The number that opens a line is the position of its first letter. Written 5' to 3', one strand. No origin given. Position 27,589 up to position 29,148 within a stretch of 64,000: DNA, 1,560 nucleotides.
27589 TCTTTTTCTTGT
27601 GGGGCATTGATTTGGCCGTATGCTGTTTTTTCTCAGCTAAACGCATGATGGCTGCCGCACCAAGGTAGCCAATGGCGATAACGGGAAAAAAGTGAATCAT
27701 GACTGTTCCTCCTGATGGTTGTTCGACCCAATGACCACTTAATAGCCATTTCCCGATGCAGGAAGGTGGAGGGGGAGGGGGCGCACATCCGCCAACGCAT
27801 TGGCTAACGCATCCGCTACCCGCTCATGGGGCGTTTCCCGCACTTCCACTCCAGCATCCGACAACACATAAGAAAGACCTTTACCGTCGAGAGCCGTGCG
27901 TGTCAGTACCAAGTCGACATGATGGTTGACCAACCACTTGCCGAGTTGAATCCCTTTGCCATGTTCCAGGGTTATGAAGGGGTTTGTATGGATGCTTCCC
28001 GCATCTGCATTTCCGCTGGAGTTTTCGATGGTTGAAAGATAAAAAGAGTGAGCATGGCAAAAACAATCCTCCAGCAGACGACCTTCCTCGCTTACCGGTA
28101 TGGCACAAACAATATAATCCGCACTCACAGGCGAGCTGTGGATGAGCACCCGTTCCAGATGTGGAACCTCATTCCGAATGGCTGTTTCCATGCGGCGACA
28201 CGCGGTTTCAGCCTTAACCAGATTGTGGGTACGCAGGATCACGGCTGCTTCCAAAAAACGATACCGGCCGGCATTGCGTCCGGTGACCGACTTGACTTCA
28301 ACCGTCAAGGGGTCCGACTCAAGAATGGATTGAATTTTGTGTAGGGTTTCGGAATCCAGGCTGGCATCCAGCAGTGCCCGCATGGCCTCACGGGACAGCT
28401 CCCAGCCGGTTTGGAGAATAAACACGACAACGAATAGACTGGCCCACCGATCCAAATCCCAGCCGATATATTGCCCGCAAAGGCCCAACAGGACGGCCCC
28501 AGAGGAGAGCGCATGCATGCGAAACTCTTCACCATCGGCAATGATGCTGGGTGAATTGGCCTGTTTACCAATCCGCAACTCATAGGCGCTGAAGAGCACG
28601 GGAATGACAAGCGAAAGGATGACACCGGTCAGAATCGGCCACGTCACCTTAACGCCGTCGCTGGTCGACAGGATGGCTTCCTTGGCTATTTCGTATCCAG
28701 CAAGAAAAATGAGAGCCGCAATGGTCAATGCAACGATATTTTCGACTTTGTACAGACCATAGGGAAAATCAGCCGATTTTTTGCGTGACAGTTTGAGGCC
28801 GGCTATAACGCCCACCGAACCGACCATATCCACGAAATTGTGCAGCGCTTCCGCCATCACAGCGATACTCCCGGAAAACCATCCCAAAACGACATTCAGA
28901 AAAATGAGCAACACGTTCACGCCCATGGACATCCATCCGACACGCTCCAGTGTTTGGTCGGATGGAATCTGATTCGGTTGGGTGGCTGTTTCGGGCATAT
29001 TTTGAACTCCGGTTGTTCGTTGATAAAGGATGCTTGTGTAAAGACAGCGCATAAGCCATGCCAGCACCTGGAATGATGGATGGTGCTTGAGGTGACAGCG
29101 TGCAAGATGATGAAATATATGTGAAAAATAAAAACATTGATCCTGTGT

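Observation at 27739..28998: CDF metal transporter fused to a NifX/NifB-like cofactor-binding domain, first gene of a putative sigma-54 operon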

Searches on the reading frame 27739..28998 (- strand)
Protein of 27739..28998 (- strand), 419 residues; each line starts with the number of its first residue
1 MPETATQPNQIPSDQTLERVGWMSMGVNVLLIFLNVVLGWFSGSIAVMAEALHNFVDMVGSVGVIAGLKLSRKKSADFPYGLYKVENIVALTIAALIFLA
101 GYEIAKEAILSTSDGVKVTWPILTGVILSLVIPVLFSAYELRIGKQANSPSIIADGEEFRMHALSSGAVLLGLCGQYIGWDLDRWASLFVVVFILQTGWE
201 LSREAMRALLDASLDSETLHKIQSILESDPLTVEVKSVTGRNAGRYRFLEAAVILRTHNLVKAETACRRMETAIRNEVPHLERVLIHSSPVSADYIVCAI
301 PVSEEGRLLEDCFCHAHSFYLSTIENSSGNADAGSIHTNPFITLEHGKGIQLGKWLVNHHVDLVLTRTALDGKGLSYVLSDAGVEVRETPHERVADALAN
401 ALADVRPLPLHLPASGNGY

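Call 3: search_protein_families(library=pfam, proteins=[window:27739-28998:-], max_evalue=0.1)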
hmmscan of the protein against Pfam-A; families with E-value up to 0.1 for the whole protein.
window:27739-28998:- (419 aa): 3 families
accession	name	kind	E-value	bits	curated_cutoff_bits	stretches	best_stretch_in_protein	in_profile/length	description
PF01545.26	Cation_efflux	-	2.9e-35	122.3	26.6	1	22-210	2-198/198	Cation efflux family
PF16916.11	ZT_dimer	-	4.3e-09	36.7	26.7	1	214-290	1-77/78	Dimerisation domain of Zinc Transporter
PF02579.22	Nitro_FeMo-Co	-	5.5e-05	23.8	26.3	1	310-401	6-92/94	Dinitrogenase iron-molybdenum cofactor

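Call 5: find_homologous_proteins(query=window:27739-28998:-, max_evalue=0.00001)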
Query window:27739-28998:- (419 aa): 1255 proteins with E <= 0.00001 among 8000 candidates; the best 120 are listed.
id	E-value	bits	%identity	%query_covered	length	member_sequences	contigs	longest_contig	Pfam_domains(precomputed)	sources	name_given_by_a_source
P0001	2.3e-275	931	100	100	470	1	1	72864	PF16916.12,PF01545.27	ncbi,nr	ncbi:MAG: cation diffusion facilitator family transporter [Magnetococcales bacterium]|nr:cation diff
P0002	2.2e-189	648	74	92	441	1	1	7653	PF16916.12,PF01545.27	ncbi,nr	ncbi:MAG: cation diffusion facilitator family transporter [Magnetococcales bacterium]|nr:cation diff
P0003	1.2e-165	570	63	98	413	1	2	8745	PF16916.12,PF01545.27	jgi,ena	jgi:cation diffusion facilitator family transporter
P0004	4.6e-164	564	64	95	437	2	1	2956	PF16916.12,PF01545.27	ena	-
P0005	1.0e-161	557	63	95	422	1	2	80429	PF16916.12,PF01545.27,PF02579.23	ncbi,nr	ncbi:MAG: cation diffusion facilitator family transporter [Magnetococcales bacterium]|nr:cation diff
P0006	4.2e-158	545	63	94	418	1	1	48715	PF01545.27,PF02579.23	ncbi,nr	ncbi:MAG: cation diffusion facilitator family transporter [Magnetococcales bacterium]|nr:cation diff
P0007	3.9e-145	502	77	72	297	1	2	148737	PF16916.12,PF01545.27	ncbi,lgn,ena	-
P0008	1.3e-144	500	59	93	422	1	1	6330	PF01545.27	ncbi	-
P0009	5.2e-122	426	50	95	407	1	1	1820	PF16916.12,PF01545.27,PF02579.23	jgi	jgi:cation diffusion facilitator family transporter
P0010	3.4e-121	423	52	93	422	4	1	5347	PF16916.12,PF01545.27,PF02579.23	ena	-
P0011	5.0e-120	419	49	94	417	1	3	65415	PF16916.12,PF01545.27,PF02579.23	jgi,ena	-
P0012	7.4e-120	419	50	91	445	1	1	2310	PF16916.12,PF01545.27,PF02579.23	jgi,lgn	-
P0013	8.4e-120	419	53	90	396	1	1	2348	PF16916.12,PF01545.27,PF02579.23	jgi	jgi:cation diffusion facilitator family transporter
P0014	1.4e-119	418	51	93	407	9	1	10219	PF16916.12,PF01545.27,PF02579.23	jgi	-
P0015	2.1e-119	417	50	95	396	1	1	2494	PF16916.12,PF01545.27,PF02579.23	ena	-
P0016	2.7e-119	417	51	93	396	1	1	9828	PF16916.12,PF01545.27,PF02579.23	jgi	jgi:cation diffusion facilitator family transporter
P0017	3.3e-117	410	50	95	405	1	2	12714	PF16916.12,PF01545.27,PF02579.23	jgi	jgi:cation diffusion facilitator family transporter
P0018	4.6e-117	410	52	95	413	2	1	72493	PF16916.12,PF01545.27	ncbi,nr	ncbi:cation diffusion facilitator family transporter [Magnetofaba australis]|nr:cation diffusion fac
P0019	6.8e-117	409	50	91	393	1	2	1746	PF16916.12,PF01545.27,PF02579.23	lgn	-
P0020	1.0e-116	408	49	95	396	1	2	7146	PF16916.12,PF01545.27,PF02579.23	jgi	jgi:cation diffusion facilitator family transporter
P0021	1.1e-116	408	48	95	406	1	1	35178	PF16916.12,PF01545.27,PF02579.23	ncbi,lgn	-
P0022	1.8e-116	408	50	90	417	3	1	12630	PF16916.12,PF01545.27,PF02579.23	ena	-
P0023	2.3e-116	407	49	92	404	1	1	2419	PF16916.12,PF01545.27,PF02579.23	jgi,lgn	jgi:cation diffusion facilitator family transporter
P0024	1.6e-115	404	49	91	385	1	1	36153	PF16916.12,PF01545.27,PF02579.23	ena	-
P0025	1.8e-115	404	49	91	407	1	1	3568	PF16916.12,PF01545.27,PF02579.23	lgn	-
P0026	1.8e-115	404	48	91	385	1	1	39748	PF16916.12,PF01545.27,PF02579.23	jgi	-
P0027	4.6e-115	403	49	94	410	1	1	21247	PF16916.12,PF01545.27,PF02579.23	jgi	jgi:cation diffusion facilitator family transporter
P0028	5.2e-115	403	50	93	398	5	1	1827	PF16916.12,PF01545.27,PF02579.23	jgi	jgi:cation diffusion facilitator family transporter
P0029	6.7e-115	402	51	92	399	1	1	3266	PF16916.12,PF01545.27,PF02579.23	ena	-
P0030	9.4e-115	402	50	91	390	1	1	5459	PF16916.12,PF01545.27,PF02579.23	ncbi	-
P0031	9.7e-115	402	51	91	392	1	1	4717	PF16916.12,PF01545.27,PF02579.23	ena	-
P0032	3.5e-114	400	48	92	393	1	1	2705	PF16916.12,PF01545.27,PF02579.23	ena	-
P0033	6.4e-114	399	48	91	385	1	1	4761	PF16916.12,PF01545.27,PF02579.23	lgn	-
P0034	9.0e-114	399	48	92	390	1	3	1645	PF16916.12,PF01545.27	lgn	-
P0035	9.5e-114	399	49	91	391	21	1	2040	PF16916.12,PF01545.27,PF02579.23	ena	-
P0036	1.3e-113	398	51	92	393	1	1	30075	PF16916.12,PF01545.27,PF02579.23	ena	-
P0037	1.5e-113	398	50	88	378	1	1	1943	PF16916.12,PF01545.27,PF02579.23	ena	-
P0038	1.8e-113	398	50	91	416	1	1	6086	PF16916.12,PF01545.27,PF02579.23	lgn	-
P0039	1.9e-113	398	47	95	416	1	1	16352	PF16916.12,PF01545.27,PF02579.23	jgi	jgi:cation diffusion facilitator family transporter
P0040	2.2e-113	397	48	94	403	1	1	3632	PF16916.12,PF01545.27,PF02579.23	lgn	-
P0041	3.1e-113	397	49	91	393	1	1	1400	PF16916.12,PF01545.27,PF02579.23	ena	-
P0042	3.4e-113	397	48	93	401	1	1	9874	PF16916.12,PF01545.27,PF02579.23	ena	-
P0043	3.5e-113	397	49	91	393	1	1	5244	PF16916.12,PF01545.27,PF02579.23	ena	-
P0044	5.0e-113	396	48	93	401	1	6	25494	PF16916.12,PF01545.27,PF02579.23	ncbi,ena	-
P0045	5.6e-113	396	48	93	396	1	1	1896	PF16916.12,PF01545.27,PF02579.23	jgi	jgi:cation diffusion facilitator family transporter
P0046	6.9e-113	396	48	97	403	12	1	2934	PF16916.12,PF01545.27,PF02579.23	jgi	-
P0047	7.0e-113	396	49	88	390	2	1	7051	PF16916.12,PF01545.27,PF02579.23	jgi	-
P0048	7.8e-113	396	47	96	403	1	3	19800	PF16916.12,PF01545.27,PF02579.23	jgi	jgi:cation diffusion facilitator family transporter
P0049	8.0e-113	396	47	95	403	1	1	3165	PF16916.12,PF01545.27,PF02579.23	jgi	jgi:cation diffusion facilitator family transporter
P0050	9.0e-113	395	50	89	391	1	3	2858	PF16916.12,PF01545.27,PF02579.23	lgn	-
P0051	1.0e-112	395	48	92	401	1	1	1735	PF16916.12,PF01545.27,PF02579.23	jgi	jgi:cation diffusion facilitator family transporter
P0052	1.3e-112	395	47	94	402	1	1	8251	PF16916.12,PF01545.27,PF02579.23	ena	-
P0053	1.5e-112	395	51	92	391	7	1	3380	PF16916.12,PF01545.27,PF02579.23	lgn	-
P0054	1.6e-112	395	48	95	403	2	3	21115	PF16916.12,PF01545.27,PF02579.23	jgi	jgi:cation diffusion facilitator family transporter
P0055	1.8e-112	394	49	91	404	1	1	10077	PF16916.12,PF01545.27,PF02579.23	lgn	-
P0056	2.8e-112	394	48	93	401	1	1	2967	PF16916.12,PF01545.27,PF02579.23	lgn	-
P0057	3.1e-112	394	49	91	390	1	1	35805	PF16916.12,PF01545.27,PF02579.23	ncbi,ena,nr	ncbi:MAG: cation diffusion facilitator family transporter [Chloroflexi bacterium]|nr:cation diffusio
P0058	3.1e-112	394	48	95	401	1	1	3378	PF16916.12,PF01545.27,PF02579.23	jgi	-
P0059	4.5e-112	393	48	91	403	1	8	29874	PF16916.12,PF01545.27,PF02579.23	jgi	jgi:cation diffusion facilitator family transporter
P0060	5.7e-112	393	49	89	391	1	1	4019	PF16916.12,PF01545.27,PF02579.23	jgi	jgi:cation diffusion facilitator family transporter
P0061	6.2e-112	393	48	92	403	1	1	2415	PF16916.12,PF01545.27,PF02579.23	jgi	jgi:cation diffusion facilitator family transporter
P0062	6.3e-112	393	48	92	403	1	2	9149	PF16916.12,PF01545.27,PF02579.23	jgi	jgi:cation diffusion facilitator family transporter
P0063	6.8e-112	393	50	92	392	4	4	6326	PF16916.12,PF01545.27,PF02579.23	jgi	jgi:cation diffusion facilitator family transporter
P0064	8.4e-112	392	48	91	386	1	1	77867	PF16916.12,PF01545.27,PF02579.23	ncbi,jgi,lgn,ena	-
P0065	8.9e-112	392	48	91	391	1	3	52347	PF16916.12,PF01545.27,PF02579.23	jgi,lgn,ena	-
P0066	9.5e-112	392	48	93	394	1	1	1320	PF16916.12,PF01545.27,PF02579.23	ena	-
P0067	1.2e-111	392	48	93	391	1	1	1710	PF16916.12,PF01545.27,PF02579.23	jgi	jgi:cation diffusion facilitator family transporter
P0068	1.2e-111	392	48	92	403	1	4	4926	PF16916.12,PF01545.27,PF02579.23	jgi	jgi:cation diffusion facilitator family transporter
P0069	1.3e-111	392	49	89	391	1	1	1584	PF16916.12,PF01545.27,PF02579.23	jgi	jgi:cation diffusion facilitator family transporter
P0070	1.4e-111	392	50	92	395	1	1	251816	PF16916.12,PF01545.27,PF02579.23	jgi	-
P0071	1.5e-111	391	46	95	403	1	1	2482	PF16916.12,PF01545.27,PF02579.23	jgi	-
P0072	1.5e-111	391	48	91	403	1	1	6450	PF16916.12,PF01545.27,PF02579.23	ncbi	-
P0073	1.8e-111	391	47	96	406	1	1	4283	PF16916.12,PF01545.27,PF02579.23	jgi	jgi:cation diffusion facilitator family transporter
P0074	1.8e-111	391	48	94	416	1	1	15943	PF16916.12,PF01545.27,PF02579.23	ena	-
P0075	1.9e-111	391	49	94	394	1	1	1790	PF16916.12,PF01545.27,PF02579.23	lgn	-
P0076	1.9e-111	391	48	92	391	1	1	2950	PF16916.12,PF01545.27,PF02579.23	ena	-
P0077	2.0e-111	391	49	91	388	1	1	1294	PF16916.12,PF01545.27,PF02579.23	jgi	jgi:cation diffusion facilitator family transporter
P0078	2.1e-111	391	48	93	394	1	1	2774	PF16916.12,PF01545.27,PF02579.23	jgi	jgi:cation diffusion facilitator family transporter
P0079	2.2e-111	391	49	89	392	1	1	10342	PF16916.12,PF01545.27,PF02579.23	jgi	-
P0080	2.7e-111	391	50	88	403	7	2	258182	PF16916.12,PF01545.27,PF02579.23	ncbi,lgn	-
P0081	2.8e-111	391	46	95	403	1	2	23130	PF16916.12,PF01545.27,PF02579.23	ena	-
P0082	2.9e-111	390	49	90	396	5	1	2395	PF16916.12,PF01545.27,PF02579.23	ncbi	-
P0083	3.1e-111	390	49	91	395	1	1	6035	PF16916.12,PF01545.27,PF02579.23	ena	-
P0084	3.5e-111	390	50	89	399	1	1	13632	PF16916.12,PF01545.27,PF02579.23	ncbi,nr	ncbi:MAG: cation diffusion facilitator family transporter [Anaerolineae bacterium]|nr:cation diffusi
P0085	3.8e-111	390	46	95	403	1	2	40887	PF16916.12,PF01545.27,PF02579.23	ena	-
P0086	4.0e-111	390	48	91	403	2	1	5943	PF16916.12,PF01545.27,PF02579.23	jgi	jgi:cation diffusion facilitator family transporter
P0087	4.2e-111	390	49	89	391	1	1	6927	PF16916.12,PF01545.27,PF02579.23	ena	-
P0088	4.5e-111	390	49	89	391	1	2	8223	PF16916.12,PF01545.27,PF02579.23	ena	-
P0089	4.7e-111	390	48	92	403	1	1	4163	PF16916.12,PF01545.27,PF02579.23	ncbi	-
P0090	5.8e-111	389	46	96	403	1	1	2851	PF16916.12,PF01545.27,PF02579.23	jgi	jgi:cation diffusion facilitator family transporter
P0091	6.2e-111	389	50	92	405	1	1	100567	PF16916.12,PF01545.27,PF02579.23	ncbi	ncbi:MAG: cation diffusion facilitator family transporter [Anaerolineales bacterium]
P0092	6.3e-111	389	50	92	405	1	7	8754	PF16916.12,PF01545.27,PF02579.23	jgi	jgi:cation diffusion facilitator family transporter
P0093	6.5e-111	389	47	95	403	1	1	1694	PF16916.12,PF01545.27,PF02579.23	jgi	jgi:cation diffusion facilitator family transporter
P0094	7.2e-111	389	49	92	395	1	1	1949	PF16916.12,PF01545.27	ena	-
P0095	7.2e-111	389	49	89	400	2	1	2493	PF16916.12,PF01545.27,PF02579.23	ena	-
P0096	9.5e-111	389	49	89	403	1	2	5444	PF16916.12,PF01545.27,PF02579.23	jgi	jgi:cation diffusion facilitator family transporter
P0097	9.6e-111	389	49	92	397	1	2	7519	PF16916.12,PF01545.27,PF02579.23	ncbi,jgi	ncbi:MAG: cation diffusion facilitator family transporter [Anaerolineae bacterium]|jgi:cation diffus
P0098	1.0e-110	389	49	91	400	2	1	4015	PF16916.12,PF01545.27,PF02579.23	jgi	-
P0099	1.0e-110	389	48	92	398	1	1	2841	PF16916.12,PF01545.27,PF02579.23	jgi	jgi:cation diffusion facilitator family transporter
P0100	1.1e-110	389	48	94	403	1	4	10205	PF16916.12,PF01545.27,PF02579.23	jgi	jgi:cation diffusion facilitator family transporter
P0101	1.1e-110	389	48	92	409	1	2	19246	PF16916.12,PF01545.27,PF02579.23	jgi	jgi:cation diffusion facilitator family transporter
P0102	1.1e-110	389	48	92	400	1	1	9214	PF16916.12,PF01545.27,PF02579.23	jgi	jgi:cation diffusion facilitator family transporter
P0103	1.3e-110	388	49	88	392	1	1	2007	PF16916.12,PF01545.27,PF02579.23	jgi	jgi:cation diffusion facilitator family transporter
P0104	1.4e-110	388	47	96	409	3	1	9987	PF16916.12,PF01545.27,PF02579.23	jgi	-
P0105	1.7e-110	388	49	92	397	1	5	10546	PF16916.12,PF01545.27,PF02579.23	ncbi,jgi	ncbi:MAG: cation diffusion facilitator family transporter [Anaerolineae bacterium]|jgi:cation diffus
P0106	1.8e-110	388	48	90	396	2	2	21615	PF16916.12,PF01545.27,PF02579.23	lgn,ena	-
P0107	1.8e-110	388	48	95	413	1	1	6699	PF16916.12,PF01545.27,PF02579.23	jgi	-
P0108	2.1e-110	388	46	95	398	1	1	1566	PF16916.12,PF01545.27,PF02579.23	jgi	jgi:cation diffusion facilitator family transporter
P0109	2.1e-110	388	49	95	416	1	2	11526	PF16916.12,PF01545.27,PF02579.23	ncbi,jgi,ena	ncbi:MAG: cation diffusion facilitator family transporter [Anaerolineae bacterium]|jgi:cation diffus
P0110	2.2e-110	388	46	95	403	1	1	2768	PF16916.12,PF01545.27,PF02579.23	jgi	jgi:cation diffusion facilitator family transporter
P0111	2.5e-110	387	49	92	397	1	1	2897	PF16916.12,PF01545.27,PF02579.23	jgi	jgi:cation diffusion facilitator family transporter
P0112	3.5e-110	387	46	94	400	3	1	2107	PF16916.12,PF01545.27,PF02579.23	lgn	-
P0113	3.5e-110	387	46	94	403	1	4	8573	PF16916.12,PF01545.27,PF02579.23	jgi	jgi:cation diffusion facilitator family transporter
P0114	3.7e-110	387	47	93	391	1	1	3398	PF16916.12,PF01545.27,PF02579.23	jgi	jgi:cation diffusion facilitator family transporter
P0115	3.8e-110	387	49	92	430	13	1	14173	PF16916.12,PF01545.27,PF02579.23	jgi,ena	jgi:cation diffusion facilitator family transporter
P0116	4.4e-110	387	49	92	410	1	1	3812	PF16916.12,PF01545.27,PF02579.23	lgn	-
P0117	5.9e-110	386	48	92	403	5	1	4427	PF16916.12,PF01545.27,PF02579.23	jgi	jgi:cation diffusion facilitator family transporter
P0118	7.3e-110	386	49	91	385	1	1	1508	PF16916.12,PF01545.27,PF02579.23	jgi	jgi:cation diffusion facilitator family transporter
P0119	7.9e-110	386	48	92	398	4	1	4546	PF16916.12,PF01545.27,PF02579.23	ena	-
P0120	8.1e-110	386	49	92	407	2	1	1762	PF16916.12,PF01545.27,PF02579.23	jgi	jgi:cation diffusion facilitator family transporter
